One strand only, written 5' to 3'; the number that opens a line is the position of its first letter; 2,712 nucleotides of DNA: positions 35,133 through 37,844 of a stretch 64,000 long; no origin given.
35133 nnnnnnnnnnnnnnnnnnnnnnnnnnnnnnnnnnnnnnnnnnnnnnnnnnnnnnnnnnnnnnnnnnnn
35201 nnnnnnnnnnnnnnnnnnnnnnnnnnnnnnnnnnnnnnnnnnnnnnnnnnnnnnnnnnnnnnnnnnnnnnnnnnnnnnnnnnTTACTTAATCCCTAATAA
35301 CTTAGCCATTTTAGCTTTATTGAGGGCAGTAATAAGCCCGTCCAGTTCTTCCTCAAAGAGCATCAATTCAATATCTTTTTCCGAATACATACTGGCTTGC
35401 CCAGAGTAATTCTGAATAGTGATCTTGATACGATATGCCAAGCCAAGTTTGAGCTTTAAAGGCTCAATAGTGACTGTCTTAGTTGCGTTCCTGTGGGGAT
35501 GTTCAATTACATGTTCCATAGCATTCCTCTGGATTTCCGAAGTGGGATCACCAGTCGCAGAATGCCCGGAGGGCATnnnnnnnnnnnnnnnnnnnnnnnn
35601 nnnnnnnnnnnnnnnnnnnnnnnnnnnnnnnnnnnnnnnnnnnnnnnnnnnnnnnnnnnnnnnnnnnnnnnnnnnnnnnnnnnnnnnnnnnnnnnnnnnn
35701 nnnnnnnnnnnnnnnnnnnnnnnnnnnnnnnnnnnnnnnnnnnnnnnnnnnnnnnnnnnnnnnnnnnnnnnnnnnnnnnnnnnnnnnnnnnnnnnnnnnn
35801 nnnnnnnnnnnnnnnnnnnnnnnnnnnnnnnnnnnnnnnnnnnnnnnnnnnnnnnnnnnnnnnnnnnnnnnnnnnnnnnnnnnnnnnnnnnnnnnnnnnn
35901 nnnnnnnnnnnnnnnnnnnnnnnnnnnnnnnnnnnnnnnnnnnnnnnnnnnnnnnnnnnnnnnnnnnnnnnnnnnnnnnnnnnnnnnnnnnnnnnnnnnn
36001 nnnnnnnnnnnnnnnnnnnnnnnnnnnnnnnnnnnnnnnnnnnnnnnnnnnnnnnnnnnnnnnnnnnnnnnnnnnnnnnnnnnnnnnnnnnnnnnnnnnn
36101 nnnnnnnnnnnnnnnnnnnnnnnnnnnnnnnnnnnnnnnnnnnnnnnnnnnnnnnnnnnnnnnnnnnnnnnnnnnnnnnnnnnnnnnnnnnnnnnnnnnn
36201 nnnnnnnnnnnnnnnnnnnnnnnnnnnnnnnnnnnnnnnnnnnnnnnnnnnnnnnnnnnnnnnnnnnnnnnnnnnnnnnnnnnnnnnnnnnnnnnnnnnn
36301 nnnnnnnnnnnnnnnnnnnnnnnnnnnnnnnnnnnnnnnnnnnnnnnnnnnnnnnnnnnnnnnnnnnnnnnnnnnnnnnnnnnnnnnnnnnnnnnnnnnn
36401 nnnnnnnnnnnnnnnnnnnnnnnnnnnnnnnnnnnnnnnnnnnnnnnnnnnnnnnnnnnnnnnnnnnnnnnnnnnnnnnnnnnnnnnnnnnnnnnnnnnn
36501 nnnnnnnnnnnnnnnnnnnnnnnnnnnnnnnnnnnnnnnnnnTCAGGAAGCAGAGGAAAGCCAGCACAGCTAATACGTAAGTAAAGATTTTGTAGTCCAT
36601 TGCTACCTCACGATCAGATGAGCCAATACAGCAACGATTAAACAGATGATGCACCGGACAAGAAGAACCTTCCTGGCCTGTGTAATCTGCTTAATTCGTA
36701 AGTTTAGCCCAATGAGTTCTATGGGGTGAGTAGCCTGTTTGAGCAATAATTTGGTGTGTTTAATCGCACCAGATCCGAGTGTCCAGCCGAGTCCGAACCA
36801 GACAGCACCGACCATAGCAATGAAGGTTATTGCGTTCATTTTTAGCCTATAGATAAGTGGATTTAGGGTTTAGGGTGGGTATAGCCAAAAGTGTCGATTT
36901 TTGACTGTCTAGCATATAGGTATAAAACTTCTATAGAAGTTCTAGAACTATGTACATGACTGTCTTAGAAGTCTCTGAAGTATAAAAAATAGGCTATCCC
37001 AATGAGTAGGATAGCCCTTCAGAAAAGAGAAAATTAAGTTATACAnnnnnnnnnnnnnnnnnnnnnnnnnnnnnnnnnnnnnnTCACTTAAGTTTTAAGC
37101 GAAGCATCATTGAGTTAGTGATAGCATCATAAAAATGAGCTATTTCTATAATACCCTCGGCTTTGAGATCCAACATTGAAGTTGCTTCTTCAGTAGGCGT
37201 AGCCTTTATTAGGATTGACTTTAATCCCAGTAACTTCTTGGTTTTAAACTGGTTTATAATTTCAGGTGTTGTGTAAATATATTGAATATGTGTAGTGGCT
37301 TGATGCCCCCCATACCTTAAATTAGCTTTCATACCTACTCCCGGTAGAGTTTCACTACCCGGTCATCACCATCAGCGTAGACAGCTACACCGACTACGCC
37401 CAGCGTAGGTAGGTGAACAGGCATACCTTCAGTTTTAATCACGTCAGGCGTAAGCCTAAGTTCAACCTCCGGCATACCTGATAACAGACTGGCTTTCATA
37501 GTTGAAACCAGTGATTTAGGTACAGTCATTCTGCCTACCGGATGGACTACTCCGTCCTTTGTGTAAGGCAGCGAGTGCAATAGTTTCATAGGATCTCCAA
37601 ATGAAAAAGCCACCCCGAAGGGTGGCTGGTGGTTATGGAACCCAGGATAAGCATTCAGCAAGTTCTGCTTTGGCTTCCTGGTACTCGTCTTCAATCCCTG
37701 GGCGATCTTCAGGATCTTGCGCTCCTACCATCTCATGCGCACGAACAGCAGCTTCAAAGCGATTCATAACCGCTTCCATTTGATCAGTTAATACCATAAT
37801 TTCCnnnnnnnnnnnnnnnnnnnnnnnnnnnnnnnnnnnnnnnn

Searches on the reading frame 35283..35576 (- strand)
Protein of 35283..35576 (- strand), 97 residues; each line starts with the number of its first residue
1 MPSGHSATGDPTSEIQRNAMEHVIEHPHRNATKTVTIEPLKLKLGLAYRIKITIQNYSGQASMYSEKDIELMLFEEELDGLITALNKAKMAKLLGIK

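Call 7: search_protein_families(library=phrogs, proteins=[window:35283-35576:-], max_evalue=0.1)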
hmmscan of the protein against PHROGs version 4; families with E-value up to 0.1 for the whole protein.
window:35283-35576:- (97 aa): 0 families

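Call 8: search_protein_families(library=pfam, proteins=[window:35283-35576:-], max_evalue=1)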
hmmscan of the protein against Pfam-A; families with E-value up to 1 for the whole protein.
window:35283-35576:- (97 aa): 2 families
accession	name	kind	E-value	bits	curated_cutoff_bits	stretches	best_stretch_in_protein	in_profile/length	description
PF24503.1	DUF7590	-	0.045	14.1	27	1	11-64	56-112/130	Domain of unknown function (DUF7590)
PF16116.10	DUF4832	-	0.15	12.3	29.2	1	45-79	121-154/216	Domain of unknown function (DUF4832)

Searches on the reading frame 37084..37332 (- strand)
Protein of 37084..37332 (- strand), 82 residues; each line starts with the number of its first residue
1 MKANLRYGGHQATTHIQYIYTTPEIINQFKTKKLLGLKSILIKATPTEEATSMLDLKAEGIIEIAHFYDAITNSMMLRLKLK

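Call 7: search_protein_families(library=phrogs, proteins=[window:37084-37332:-], max_evalue=0.1)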
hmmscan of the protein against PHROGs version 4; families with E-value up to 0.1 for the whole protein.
window:37084-37332:- (82 aa): 1 family
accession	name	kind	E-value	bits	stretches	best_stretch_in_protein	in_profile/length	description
phrog_24879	-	unknown function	2.9e-15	57.4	1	6-82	4-81/81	-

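Call 8: search_protein_families(library=pfam, proteins=[window:37084-37332:-], max_evalue=1)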
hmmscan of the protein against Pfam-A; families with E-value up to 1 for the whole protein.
window:37084-37332:- (82 aa): 0 families

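Call 89: search_protein_families(library=ncbifam, proteins=[window:37084-37332:-], max_evalue=0.1)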
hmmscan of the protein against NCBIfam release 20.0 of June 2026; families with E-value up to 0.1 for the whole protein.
window:37084-37332:- (82 aa): 2 families
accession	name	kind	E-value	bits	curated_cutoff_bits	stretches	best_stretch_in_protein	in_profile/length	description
NF009324.0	PRK12679.1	equivalog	0.0055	15.9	491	1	11-55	97-140/316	HTH-type transcriptional regulator Cbl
NF009327.0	PRK12684.1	subfamily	0.042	13.1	402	1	12-58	98-143/313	CysB family HTH-type transcriptional regulator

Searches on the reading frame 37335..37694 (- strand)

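Call 56: search_protein_families(library=phrogs, proteins=[window:37335-37694:-], max_evalue=0.01)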
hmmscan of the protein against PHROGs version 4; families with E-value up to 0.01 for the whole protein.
window:37335-37694:- (119 aa): 1 family
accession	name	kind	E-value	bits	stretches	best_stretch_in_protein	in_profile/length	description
phrog_24414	-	unknown function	1.5e-29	102.9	1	36-119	1-80/80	-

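Call 57: search_protein_families(library=pfam, proteins=[window:37335-37694:-], max_evalue=0.01)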
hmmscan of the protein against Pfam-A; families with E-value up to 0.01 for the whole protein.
window:37335-37694:- (119 aa): 0 families
